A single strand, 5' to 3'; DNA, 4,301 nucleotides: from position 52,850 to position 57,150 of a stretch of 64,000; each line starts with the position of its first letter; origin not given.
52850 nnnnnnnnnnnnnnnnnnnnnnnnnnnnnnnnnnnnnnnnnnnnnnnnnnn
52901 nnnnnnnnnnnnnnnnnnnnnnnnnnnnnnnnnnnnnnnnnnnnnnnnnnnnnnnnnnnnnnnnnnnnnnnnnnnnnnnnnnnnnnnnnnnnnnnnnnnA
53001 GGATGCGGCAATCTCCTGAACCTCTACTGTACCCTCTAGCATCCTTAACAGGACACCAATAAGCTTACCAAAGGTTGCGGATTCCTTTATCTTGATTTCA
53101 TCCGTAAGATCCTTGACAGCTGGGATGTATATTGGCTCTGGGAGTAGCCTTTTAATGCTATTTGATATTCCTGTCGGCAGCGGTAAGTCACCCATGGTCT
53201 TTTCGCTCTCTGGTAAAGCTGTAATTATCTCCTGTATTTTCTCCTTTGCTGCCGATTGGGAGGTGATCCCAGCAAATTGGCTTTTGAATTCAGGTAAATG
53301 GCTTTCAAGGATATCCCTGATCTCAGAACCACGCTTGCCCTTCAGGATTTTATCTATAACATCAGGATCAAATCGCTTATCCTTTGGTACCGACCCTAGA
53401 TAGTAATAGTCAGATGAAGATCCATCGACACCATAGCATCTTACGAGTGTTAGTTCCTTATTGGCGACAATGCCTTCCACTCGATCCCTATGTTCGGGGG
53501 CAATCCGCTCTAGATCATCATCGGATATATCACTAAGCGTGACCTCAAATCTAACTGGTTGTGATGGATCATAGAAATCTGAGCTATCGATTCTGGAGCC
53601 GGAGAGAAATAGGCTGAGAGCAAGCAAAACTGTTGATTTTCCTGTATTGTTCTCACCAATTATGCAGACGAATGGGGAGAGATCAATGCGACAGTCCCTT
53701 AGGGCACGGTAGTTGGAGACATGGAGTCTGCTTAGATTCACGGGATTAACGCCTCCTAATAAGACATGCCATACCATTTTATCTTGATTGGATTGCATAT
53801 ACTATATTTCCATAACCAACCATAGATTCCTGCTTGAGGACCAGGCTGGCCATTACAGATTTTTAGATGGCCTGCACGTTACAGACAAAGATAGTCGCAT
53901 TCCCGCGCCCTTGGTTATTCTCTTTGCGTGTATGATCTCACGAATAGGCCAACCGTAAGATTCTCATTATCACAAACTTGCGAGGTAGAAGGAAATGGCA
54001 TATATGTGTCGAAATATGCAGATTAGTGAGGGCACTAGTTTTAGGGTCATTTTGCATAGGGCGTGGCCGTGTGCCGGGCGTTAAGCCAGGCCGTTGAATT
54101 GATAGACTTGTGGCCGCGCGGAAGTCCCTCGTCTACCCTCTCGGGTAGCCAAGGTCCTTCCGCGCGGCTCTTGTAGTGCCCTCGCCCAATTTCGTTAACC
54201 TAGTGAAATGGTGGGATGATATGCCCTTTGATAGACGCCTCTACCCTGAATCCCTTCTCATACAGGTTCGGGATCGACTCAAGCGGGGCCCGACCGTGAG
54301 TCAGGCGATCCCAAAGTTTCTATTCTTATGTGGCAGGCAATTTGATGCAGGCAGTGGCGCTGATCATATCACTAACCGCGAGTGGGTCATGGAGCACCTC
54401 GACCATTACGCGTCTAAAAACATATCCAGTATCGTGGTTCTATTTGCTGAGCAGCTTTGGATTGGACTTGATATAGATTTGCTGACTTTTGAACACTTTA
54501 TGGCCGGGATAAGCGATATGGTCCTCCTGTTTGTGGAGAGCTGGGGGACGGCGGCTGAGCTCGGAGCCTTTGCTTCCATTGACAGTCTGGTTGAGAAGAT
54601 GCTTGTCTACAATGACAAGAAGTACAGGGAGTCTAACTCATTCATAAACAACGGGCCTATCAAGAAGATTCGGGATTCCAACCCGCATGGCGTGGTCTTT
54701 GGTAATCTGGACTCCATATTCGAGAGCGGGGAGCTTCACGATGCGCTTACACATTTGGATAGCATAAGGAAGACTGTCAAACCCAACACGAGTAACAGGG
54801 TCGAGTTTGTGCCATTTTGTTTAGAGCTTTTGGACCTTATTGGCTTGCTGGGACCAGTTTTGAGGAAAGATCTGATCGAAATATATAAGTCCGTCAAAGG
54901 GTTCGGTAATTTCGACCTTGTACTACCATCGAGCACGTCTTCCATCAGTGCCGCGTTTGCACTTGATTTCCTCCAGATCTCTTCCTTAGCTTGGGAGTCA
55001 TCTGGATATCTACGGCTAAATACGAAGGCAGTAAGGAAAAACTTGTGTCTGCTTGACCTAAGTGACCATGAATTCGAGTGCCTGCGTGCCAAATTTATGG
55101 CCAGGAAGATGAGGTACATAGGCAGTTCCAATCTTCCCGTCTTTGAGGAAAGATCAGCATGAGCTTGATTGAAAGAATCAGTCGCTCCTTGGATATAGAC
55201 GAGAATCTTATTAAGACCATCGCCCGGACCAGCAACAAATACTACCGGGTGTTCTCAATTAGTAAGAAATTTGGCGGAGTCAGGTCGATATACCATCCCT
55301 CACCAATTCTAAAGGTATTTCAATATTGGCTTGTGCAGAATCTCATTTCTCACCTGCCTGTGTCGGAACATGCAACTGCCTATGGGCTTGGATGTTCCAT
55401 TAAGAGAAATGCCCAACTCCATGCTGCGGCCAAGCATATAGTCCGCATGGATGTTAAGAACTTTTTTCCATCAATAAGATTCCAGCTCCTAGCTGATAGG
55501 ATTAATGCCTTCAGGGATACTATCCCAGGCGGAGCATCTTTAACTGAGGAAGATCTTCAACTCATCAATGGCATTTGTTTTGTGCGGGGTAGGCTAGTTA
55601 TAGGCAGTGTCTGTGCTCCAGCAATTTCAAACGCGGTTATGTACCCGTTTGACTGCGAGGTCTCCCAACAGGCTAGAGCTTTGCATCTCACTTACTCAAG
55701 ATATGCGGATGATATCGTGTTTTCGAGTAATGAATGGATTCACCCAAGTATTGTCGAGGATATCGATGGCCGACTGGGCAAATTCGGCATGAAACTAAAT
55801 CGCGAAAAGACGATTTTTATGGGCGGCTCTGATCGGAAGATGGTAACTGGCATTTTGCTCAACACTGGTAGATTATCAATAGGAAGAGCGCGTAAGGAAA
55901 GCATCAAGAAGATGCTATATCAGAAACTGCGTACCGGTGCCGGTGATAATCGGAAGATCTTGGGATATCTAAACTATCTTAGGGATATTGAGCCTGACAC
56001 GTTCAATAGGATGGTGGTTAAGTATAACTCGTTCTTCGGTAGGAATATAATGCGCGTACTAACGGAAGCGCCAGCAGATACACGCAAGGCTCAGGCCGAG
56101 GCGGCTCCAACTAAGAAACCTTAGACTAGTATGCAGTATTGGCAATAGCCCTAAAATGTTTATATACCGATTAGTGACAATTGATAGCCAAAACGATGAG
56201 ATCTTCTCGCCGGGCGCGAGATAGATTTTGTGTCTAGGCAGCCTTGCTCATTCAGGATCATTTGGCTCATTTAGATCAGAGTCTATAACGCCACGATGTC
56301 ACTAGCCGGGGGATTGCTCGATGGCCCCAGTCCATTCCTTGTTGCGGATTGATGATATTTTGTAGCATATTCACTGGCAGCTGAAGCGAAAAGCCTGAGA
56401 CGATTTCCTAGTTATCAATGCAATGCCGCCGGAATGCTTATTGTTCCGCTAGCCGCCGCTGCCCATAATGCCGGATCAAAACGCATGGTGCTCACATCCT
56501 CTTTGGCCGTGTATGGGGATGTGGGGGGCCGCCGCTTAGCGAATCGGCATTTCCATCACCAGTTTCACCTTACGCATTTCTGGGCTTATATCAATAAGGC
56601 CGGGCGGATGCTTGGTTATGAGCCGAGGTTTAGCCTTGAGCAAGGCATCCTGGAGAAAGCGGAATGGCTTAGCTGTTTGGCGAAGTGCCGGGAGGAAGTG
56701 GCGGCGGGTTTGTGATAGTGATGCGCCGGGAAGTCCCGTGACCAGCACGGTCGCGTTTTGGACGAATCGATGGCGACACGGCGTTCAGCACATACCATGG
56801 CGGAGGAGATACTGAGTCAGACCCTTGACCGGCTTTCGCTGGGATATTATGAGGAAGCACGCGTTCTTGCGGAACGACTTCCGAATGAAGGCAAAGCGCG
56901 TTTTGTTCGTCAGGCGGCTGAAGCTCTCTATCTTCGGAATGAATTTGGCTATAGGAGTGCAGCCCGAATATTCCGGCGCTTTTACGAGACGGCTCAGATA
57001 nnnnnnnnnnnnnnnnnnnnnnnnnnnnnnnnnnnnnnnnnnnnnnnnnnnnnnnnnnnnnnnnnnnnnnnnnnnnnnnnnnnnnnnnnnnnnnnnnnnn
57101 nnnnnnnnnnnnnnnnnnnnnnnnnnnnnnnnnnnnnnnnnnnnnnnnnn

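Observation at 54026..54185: Candidate msr-msd: 10-bp a1/a2 repeats enclosing a perfect 12-bp msd-like stem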

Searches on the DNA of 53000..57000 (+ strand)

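Call 5: search_rna_families(source=window, start=53000, end=57000, threshold=evalue, max_evalue=10, show_alignments=3)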
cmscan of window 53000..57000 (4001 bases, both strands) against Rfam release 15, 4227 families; matches with E-value up to 10: 0.
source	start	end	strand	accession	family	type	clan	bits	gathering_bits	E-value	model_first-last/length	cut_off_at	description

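Call 25: build_rna_model(alignment_id=A3)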
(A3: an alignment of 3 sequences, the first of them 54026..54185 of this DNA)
Model R1 built from alignment A3 (3 sequences, 174 columns); structure: RNAalifold consensus.
model positions 161; base pairs 46; branch points 1; effective number of sequences 1.27; information 0.59 bits per position. Calibrated on 0.2 Mb of random sequence (short: E-values are rough).
structure used (alignment columns):
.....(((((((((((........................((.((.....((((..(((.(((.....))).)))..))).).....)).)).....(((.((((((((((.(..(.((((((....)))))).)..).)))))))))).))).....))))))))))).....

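Call 27: search_with_rna_model(model_id=R1, sources=[window, L001, L002, L003, L004, L005, L006, L007, L008, L009, L010, L011, L012, L013, L014, L015, L016, L017, L018, L019, L020, L021, L022, L023, L024, L025, L026, L027, L028, L029, L030, L031, L032, L033, L034, L035, L036, L037, L038, L039, L040, L041, L042, L043, L044, L045, L046, L047, L048, L049, L050, L051, L052, L053, L054, L055, L056, L057, L058, L059, L060, L061, L062, L063, L064, L065, L066, L067, L068, L069, L070, L071, L072, L073, L074, L075, L076, L077, L078, L079, L080, L161, L165, L167, L168, L169], max_evalue=1)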
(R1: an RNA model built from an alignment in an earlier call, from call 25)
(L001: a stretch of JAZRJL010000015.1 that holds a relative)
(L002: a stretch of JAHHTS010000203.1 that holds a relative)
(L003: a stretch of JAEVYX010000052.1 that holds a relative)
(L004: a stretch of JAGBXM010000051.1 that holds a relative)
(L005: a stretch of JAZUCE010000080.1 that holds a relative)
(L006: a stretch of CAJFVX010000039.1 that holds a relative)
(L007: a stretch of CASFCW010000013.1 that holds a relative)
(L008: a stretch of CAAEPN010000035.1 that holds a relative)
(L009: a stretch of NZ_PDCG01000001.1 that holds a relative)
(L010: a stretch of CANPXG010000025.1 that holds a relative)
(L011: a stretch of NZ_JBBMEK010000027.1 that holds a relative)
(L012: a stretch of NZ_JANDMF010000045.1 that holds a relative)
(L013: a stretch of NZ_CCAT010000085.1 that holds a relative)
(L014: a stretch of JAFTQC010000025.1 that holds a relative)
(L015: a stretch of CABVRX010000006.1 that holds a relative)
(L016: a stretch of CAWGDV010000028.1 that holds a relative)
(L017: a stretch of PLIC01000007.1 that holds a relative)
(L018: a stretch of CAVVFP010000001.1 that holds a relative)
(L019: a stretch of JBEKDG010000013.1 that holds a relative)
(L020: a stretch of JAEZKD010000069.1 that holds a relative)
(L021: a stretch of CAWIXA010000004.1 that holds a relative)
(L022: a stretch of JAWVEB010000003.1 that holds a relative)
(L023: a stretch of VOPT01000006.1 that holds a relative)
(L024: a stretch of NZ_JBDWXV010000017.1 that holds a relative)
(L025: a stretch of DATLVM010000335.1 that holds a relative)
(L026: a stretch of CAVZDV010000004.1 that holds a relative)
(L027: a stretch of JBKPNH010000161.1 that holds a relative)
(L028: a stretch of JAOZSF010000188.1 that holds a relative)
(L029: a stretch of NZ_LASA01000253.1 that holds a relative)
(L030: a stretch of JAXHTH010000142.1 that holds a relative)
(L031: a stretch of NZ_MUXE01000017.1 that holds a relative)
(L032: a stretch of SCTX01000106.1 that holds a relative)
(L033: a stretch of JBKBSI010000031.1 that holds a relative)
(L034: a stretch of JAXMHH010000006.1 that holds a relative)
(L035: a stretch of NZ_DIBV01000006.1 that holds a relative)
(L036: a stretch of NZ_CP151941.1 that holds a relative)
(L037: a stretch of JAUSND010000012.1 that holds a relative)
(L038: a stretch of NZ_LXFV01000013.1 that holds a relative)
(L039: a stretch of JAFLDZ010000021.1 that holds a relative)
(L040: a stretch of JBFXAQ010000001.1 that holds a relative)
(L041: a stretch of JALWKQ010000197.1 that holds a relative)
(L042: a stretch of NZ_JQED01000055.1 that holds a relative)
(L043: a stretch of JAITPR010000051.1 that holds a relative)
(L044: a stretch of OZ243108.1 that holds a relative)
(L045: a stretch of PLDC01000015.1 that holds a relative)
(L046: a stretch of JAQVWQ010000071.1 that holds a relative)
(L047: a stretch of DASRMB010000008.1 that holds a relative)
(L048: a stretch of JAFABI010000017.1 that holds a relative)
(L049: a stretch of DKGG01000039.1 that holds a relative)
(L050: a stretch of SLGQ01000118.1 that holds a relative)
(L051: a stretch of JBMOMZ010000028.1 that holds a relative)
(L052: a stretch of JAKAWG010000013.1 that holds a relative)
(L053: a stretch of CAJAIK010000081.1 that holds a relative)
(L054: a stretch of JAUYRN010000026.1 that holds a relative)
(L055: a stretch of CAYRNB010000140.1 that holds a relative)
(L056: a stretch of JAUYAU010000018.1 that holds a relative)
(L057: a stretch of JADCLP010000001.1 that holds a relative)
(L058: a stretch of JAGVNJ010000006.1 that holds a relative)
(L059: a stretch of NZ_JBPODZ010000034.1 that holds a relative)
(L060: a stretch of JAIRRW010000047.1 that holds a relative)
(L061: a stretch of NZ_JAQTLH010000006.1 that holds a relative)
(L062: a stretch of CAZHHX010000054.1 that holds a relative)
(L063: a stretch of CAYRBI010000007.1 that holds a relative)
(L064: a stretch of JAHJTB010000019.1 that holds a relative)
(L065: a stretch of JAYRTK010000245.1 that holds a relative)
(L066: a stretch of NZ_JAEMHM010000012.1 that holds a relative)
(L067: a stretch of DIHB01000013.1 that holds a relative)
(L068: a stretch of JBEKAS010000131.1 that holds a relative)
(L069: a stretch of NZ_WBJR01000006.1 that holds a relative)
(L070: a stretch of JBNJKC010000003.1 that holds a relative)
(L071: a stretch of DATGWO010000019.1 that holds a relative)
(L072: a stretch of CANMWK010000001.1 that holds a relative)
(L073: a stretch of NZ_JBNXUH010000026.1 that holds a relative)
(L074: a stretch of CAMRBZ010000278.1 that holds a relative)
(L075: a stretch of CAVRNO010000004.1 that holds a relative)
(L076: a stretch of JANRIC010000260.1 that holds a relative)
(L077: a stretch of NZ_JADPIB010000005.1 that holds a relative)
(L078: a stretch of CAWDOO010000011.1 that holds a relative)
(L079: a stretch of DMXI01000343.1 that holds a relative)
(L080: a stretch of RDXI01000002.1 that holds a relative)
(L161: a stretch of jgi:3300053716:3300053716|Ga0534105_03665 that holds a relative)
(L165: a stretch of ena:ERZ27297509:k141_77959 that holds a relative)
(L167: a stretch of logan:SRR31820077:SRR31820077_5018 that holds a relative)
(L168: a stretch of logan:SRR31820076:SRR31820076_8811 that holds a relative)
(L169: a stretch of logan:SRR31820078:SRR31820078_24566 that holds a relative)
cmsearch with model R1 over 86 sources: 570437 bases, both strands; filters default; matches with E-value up to 1: 19.
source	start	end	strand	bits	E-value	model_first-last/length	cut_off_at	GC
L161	1871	2032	+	165.9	2.7e-38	1-161/161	no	0.55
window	54026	54185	+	153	3.9e-35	1-161/161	no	0.61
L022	1902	2090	+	48.1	3.1e-09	1-161/161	no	0.53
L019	1833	1987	+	45.6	1.2e-08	1-161/161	no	0.56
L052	631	790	+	39.8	3.3e-07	1-161/161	no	0.59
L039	1909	2057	+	38.2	8.5e-07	1-161/161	no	0.6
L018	1905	2091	+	36.6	2.1e-06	1-161/161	no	0.57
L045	1905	2087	+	36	3e-06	1-161/161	no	0.57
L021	1906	2094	+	32.5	2.1e-05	1-161/161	no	0.56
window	54113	54168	-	32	2.9e-05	90-144/161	no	0.71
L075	1801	1963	+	29.8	9.9e-05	1-161/161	no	0.61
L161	1961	2019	-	29.1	0.00015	86-144/161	no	0.61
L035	1711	1872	+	27.7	0.00034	1-161/161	no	0.41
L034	1894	2060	+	22.2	0.0075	1-161/161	no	0.46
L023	1849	1969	+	21.3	0.013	36-144/161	no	0.62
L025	1903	2092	+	20.5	0.02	1-161/161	no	0.57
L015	1861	2016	+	19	0.047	1-161/161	no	0.56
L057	1916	2053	+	15.4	0.37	1-161/161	no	0.57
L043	250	368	+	15.3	0.38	1-161/161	no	0.43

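Call 28: search_with_rna_model(model_id=R1, sources=[L081, L082, L083, L084, L085, L086, L087, L088, L089, L090, L091, L092, L093, L094, L095, L096, L097, L098, L099, L100, L101, L102, L103, L104, L105, L106, L107, L108, L109, L110, L111, L112, L113, L114, L115, L116, L117, L118, L119, L120, L121, L122, L123, L124, L125, L126, L127, L128, L129, L130, L131, L132, L133, L134, L135, L136, L137, L138, L139, L140, L141, L142, L143, L144, L145, L146, L147, L148, L149, L150, L151, L152, L153, L154, L155, L156, L157, L158, L159, L160], max_evalue=1)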
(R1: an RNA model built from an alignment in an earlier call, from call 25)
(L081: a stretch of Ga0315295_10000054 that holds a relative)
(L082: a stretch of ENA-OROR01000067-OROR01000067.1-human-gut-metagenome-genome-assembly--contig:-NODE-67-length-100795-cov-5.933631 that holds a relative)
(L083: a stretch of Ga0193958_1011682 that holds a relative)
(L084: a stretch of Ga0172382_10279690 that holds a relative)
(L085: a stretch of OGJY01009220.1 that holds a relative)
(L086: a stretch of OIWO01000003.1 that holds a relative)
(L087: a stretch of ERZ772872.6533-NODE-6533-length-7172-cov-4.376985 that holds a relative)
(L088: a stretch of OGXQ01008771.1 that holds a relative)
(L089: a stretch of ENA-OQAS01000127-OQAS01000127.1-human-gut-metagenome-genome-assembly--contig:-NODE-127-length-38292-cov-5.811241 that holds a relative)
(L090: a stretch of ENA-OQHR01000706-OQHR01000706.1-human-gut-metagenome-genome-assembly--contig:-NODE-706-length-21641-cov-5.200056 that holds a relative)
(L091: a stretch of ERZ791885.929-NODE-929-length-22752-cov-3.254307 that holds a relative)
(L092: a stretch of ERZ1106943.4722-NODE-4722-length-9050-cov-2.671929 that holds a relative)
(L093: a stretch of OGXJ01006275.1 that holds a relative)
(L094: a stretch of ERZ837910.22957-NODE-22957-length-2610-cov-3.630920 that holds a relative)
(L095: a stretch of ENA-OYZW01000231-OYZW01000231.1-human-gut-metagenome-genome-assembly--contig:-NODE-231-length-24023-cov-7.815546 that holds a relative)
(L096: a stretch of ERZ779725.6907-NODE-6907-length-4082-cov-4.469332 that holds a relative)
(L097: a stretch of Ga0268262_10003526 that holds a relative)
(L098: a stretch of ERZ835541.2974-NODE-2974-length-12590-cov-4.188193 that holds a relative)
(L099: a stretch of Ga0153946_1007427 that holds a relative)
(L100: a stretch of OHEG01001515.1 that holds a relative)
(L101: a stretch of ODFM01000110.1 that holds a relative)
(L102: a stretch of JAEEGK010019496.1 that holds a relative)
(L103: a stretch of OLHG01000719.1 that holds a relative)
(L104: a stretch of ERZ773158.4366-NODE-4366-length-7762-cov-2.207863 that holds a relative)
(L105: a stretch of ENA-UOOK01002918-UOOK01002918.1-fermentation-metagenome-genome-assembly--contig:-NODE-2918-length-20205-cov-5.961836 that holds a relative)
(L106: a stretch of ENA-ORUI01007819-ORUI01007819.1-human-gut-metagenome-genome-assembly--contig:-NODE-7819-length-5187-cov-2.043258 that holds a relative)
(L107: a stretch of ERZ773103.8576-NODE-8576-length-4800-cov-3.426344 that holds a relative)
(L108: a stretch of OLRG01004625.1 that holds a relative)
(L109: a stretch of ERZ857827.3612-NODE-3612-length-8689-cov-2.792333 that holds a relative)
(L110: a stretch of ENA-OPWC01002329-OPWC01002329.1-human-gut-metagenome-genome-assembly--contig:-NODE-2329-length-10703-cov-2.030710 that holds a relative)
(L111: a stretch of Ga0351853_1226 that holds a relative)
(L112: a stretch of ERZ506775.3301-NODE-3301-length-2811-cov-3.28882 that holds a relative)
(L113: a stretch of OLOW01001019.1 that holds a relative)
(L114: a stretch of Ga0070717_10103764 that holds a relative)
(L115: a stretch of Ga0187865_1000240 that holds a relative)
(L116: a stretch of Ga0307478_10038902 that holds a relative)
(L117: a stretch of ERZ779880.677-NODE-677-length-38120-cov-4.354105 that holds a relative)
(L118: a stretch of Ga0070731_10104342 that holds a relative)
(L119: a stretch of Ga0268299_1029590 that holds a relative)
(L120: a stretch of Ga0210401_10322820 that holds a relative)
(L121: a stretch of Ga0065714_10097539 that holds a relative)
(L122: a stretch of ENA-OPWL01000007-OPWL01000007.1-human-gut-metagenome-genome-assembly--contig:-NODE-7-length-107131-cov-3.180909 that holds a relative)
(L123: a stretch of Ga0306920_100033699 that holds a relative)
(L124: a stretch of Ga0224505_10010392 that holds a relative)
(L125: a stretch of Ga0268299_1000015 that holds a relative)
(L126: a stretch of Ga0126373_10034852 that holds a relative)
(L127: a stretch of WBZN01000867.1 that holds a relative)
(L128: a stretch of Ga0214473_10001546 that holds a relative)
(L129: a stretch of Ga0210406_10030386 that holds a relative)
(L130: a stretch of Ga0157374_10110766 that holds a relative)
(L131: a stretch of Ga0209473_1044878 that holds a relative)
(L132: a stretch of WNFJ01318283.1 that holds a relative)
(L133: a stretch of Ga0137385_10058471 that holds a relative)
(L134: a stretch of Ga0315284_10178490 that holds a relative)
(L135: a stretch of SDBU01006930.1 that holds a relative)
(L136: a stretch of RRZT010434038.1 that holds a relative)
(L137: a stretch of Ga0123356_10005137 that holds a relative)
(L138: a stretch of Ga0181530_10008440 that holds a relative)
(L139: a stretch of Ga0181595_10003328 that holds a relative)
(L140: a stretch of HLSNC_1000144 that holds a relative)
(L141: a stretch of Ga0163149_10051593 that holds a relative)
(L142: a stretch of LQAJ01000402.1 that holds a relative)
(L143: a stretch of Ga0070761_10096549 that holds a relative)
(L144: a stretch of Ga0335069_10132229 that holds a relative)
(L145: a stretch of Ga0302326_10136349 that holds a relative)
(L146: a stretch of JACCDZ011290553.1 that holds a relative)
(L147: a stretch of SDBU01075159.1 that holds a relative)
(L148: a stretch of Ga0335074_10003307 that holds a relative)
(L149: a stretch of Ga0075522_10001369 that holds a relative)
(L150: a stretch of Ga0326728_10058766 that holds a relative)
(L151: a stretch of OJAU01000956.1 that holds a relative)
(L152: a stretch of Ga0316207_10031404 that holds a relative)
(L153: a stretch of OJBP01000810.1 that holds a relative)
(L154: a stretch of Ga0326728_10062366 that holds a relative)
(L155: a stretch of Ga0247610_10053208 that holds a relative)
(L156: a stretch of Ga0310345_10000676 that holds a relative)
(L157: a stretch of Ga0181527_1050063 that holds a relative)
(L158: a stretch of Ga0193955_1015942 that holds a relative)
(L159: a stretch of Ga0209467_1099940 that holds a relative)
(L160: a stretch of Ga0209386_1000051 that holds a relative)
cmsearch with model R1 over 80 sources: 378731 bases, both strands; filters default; matches with E-value up to 1: 18.
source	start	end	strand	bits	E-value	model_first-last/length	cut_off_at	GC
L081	1894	2051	+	141.6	1.7e-32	1-161/161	no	0.61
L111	1854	2008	+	55.8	2.6e-11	1-161/161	no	0.47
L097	1655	1815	+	52.4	1.8e-10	1-161/161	no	0.5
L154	466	624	+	46.6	4.6e-09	1-161/161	no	0.55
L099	961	1120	+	46.2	5.8e-09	1-161/161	no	0.46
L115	1833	1987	+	45.6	8.2e-09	1-161/161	no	0.56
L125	1864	2028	+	39.3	3.1e-07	1-161/161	no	0.63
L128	1904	2060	+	36.3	1.6e-06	1-161/161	no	0.46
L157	353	514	+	33.3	9.3e-06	1-161/161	no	0.56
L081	1989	2035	-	33.2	9.8e-06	93-141/161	no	0.7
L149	1914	2092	+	32.5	1.4e-05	1-161/161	no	0.54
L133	766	934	+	31.2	3e-05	1-161/161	no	0.5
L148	1921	2096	+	30.2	5.2e-05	1-161/161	no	0.57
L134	319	472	+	24.5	0.0014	1-161/161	no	0.55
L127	1849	1969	+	21.3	0.0083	36-144/161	no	0.62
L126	1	137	+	21.1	0.0093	1-161/161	no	0.51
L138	1805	1954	+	17.4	0.074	1-161/161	no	0.55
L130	71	95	+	13.3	0.79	48-71/161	no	0.56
